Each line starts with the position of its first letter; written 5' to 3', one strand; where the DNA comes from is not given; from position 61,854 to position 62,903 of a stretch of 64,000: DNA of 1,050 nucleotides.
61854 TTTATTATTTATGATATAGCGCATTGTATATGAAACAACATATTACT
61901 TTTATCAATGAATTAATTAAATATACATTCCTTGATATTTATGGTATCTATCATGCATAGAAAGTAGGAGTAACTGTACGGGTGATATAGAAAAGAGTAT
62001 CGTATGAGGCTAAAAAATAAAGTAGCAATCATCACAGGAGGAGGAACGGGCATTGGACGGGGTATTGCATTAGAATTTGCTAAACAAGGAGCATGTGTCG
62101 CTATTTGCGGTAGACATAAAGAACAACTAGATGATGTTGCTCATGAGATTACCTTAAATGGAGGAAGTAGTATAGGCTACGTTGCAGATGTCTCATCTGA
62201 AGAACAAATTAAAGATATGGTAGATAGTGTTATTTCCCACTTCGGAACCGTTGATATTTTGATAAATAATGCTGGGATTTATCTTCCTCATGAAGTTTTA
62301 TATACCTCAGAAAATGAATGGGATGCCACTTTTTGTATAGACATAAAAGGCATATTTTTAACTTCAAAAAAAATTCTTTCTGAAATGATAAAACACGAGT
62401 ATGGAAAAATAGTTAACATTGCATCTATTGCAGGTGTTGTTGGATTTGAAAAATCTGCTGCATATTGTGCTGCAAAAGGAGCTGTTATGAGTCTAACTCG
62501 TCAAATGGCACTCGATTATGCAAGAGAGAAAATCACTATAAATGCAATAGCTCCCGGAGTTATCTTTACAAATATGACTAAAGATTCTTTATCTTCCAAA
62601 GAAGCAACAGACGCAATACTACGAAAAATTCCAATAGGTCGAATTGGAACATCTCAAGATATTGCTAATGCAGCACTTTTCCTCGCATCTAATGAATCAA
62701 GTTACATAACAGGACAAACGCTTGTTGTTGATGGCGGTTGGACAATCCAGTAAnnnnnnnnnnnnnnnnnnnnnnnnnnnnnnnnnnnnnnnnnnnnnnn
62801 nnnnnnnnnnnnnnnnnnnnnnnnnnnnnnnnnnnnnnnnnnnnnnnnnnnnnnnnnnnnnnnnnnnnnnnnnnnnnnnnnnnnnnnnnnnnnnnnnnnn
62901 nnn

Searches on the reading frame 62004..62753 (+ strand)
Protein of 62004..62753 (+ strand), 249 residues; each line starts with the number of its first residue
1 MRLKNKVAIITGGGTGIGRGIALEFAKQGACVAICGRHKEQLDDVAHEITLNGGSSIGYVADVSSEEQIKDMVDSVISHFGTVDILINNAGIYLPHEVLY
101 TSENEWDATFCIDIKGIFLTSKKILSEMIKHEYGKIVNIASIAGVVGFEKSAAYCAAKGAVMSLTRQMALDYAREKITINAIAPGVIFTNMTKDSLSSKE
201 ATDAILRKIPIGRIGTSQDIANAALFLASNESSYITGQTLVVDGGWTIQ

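Call 8: find_encoding_contigs(protein=window:62004-62753:+, flank=3000, max_places=6)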
Protein window:62004-62753:+ (249 aa): 1 contig read that carries it; 1 place shown.
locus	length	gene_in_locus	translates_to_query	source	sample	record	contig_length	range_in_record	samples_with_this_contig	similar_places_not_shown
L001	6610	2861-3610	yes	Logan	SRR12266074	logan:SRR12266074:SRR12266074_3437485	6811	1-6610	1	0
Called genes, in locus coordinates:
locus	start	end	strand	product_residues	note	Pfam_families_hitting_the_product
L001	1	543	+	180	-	?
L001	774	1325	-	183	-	-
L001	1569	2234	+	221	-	PF00027:cNMP_binding, PF13545:HTH_Crp_2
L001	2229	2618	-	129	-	-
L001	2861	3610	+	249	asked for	PF00106:adh_short, PF08659:KR, PF13561:adh_short_C2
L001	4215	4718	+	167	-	-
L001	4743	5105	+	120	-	-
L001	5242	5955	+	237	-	PF09970:DUF2204 (weak), PF14907:NTP_transf_5 (weak)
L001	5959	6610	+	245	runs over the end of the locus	PF00149:Metallophos, PF12850:Metallophos_2 (faint)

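Call 65: find_homologous_proteins(query=window:62004-62753:+, max_evalue=1e-60)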
Query window:62004-62753:+ (249 aa): 215 proteins with E <= 1e-60 among 8000 candidates; the best 120 are listed.
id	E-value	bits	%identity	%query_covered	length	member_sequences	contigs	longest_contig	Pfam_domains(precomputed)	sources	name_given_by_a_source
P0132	4.8e-157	538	100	100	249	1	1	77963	PF08659.17,PF13561.13,PF00106.32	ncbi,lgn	-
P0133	6.5e-96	338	63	100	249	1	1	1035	PF08659.17,PF13561.13,PF23441.1,PF00106.32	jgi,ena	-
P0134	3.1e-94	333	60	100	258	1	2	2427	PF08659.17,PF13561.13,PF00106.32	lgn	-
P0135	3.5e-94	333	62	100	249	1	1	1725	PF08659.17,PF13561.13,PF23441.1,PF00106.32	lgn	-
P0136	4.5e-94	332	61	100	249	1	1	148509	PF08659.17,PF13561.13,PF23441.1,PF00106.32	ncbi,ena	-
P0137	6.7e-94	332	60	100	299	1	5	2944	PF08659.17,PF13561.13,PF23441.1,PF00106.32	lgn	-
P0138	8.1e-94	331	61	100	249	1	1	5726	PF08659.17,PF13561.13,PF00106.32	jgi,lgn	-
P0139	9.3e-94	331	61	100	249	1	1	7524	PF08659.17,PF13561.13,PF23441.1,PF00106.32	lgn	-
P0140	1.4e-93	331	61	100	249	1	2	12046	PF08659.17,PF13561.13,PF23441.1,PF00106.32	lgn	-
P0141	2.6e-93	330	60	100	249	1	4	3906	PF08659.17,PF13561.13,PF00106.32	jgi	jgi:NAD(P)-dependent dehydrogenase (short-subunit alcohol dehydrogenase family)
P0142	4.6e-93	329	60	100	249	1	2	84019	PF08659.17,PF13561.13,PF23441.1,PF00106.32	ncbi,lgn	-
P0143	7.7e-93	328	63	100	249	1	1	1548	PF08659.17,PF13561.13,PF00106.32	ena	-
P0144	9.7e-93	328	60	100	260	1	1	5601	PF08659.17,PF13561.13,PF23441.1,PF00106.32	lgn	-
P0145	1.3e-92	327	60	100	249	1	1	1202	PF08659.17,PF13561.13,PF23441.1,PF00106.32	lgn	-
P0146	1.5e-92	327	60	100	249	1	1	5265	PF08659.17,PF13561.13,PF23441.1,PF00106.32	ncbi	ncbi:MAG: 3-oxoacyl-ACP reductase family protein [Microgenomates group bacterium]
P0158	3.5e-91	323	62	100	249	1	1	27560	PF08659.17,PF13561.13,PF00106.32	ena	-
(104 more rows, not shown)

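Call 66: find_encoding_contigs(protein=P0136, flank=10000, max_places=3)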
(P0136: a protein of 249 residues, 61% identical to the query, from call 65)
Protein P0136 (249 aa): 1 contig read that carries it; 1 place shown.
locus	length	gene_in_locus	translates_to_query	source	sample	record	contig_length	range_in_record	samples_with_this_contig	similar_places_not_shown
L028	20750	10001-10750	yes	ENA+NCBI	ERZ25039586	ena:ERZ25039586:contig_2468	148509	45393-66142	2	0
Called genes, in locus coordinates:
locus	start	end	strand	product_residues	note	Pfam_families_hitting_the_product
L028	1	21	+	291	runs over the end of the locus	PF13240:Zn_Ribbon_1 (faint)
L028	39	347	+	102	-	-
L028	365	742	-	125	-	-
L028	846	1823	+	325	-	PF05014:Nuc_deoxyrib_tr (weak)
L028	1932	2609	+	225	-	PF12846:AAA_10, PF19044:P-loop_TraG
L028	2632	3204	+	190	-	PF01551:Peptidase_M23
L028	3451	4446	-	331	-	PF00389:2-Hacid_dh, PF03446:NAD_binding_2 (faint), PF02826:2-Hacid_dh_C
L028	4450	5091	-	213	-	PF01794:Ferric_reduct (weak)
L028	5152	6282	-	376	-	PF00989:PAS, PF08448:PAS_4, PF13188:PAS_8 (weak), PF13426:PAS_9, PF08447:PAS_3 (weak), PF00512:HisKA, PF02518:HATPase_c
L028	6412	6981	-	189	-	PF03703:bPH_2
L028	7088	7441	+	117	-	-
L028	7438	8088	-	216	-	PF00027:cNMP_binding, PF13545:HTH_Crp_2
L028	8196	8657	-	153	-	PF03073:TspO_MBR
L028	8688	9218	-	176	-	PF01243:PNPOx_N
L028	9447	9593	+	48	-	-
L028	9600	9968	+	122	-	PF07883:Cupin_2, PF02311:AraC_binding (weak)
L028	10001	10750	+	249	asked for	PF00106:adh_short, PF08659:KR, PF23441:SDR (weak), PF13561:adh_short_C2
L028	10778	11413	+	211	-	PF13628:DUF4142 (faint), PF03713:DUF305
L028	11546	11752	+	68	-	PF13560:HTH_31, PF12844:HTH_19, PF13413:HTH_25 (weak), PF01381:HTH_3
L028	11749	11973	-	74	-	-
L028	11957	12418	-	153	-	PF13091:PLDc_2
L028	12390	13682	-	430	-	PF07508:Recombinase (weak)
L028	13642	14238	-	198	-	-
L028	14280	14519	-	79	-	-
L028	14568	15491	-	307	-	-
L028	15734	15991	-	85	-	PF05065:Phage_capsid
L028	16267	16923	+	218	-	-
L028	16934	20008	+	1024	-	PF07693:KAP_NTPase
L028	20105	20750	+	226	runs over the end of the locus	PF00072:Response_reg, PF00486:Trans_reg_C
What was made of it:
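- In L028, a partly syntenic relative, a serine-recombinase and capsid element lies downstream of the orthologous SDR gene (call 66).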

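Call 67: find_encoding_contigs(protein=P0158, flank=10000, max_places=3)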
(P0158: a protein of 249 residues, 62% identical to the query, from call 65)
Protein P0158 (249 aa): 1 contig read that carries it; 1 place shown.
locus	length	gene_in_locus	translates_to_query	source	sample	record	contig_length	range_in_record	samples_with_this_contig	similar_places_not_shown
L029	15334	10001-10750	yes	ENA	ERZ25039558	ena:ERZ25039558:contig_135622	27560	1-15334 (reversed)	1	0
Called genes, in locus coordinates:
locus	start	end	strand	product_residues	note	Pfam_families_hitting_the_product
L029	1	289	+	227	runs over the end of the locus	-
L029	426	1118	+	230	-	PF00072:Response_reg, PF00486:Trans_reg_C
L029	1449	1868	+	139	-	PF06271:RDD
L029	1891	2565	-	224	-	PF00072:Response_reg, PF00486:Trans_reg_C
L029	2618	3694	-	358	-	PF13493:DUF4118, PF00512:HisKA, PF02518:HATPase_c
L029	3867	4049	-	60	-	-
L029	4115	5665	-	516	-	PF13520:AA_permease_2, PF00582:Usp (weak)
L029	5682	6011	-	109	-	-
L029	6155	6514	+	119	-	PF00571:CBS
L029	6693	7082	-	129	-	PF01988:VIT1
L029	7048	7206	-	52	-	PF01988:VIT1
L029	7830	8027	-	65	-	-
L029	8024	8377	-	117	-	-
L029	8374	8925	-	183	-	PF01326:PPDK_N, PF00391:PEP-utilizers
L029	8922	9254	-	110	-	PF01326:PPDK_N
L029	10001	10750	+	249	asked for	PF00106:adh_short, PF08659:KR, PF13561:adh_short_C2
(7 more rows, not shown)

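Call 71: search_protein_families(library=phrogs, proteins=[L001:4743-5105:+, L001:5242-5955:+], max_evalue=0.01)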
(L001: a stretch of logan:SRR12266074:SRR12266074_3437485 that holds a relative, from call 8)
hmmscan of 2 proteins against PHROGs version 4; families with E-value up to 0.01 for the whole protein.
L001:4743-5105:+ (120 aa): 0 families

L001:5242-5955:+ (237 aa): 0 families

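Call 72: search_protein_families(library=pfam, proteins=[L001:4743-5105:+], max_evalue=0.01)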
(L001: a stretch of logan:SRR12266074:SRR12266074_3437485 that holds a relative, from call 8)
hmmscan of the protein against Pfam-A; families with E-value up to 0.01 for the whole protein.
L001:4743-5105:+ (120 aa): 0 families
